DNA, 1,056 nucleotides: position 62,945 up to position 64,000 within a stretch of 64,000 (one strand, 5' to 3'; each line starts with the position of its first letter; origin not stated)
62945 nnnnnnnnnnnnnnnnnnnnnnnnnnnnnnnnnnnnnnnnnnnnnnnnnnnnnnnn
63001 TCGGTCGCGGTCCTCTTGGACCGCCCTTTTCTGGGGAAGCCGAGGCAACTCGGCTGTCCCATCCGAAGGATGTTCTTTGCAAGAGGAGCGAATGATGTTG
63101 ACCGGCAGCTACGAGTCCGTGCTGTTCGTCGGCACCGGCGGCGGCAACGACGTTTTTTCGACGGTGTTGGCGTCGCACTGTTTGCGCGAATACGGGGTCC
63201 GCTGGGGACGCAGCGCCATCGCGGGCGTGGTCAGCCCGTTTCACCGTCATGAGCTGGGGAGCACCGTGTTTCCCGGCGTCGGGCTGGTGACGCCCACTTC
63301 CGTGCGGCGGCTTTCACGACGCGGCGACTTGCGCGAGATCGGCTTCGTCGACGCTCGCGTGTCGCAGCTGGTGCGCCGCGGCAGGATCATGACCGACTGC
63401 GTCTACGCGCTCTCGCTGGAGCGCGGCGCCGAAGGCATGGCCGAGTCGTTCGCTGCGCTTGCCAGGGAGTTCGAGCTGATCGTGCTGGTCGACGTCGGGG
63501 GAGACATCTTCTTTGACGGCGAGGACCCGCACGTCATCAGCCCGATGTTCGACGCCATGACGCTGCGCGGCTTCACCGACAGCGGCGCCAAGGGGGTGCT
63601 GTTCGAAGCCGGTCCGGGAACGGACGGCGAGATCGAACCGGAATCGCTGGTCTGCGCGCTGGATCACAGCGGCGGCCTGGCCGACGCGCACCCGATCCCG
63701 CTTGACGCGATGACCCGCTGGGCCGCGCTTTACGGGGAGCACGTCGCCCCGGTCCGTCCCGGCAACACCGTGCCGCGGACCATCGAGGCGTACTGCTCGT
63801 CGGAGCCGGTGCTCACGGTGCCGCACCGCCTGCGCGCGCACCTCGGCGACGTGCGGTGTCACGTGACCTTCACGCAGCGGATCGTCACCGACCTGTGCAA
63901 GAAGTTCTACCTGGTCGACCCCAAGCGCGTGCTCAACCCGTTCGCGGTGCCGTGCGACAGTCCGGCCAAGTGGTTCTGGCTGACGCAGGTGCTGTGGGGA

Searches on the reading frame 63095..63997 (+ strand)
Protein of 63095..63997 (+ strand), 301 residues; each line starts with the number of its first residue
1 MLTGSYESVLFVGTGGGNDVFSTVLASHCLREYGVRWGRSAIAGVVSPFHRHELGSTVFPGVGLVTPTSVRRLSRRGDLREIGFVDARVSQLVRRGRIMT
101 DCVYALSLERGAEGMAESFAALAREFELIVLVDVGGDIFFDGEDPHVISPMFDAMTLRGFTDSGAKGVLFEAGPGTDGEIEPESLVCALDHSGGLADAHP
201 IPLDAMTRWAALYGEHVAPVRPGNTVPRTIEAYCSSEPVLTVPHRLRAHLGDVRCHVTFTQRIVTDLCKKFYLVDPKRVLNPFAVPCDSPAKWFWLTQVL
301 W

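Call 78: search_protein_families(library=pfam, proteins=[window:63095-63997:+], max_evalue=0.001)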
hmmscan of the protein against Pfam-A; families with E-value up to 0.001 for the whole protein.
window:63095-63997:+ (301 aa): 1 family
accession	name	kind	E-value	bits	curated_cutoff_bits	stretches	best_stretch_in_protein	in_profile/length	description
PF06626.17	DUF1152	-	6.4e-24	85.2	27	1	10-201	1-196/295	Protein of unknown function (DUF1152)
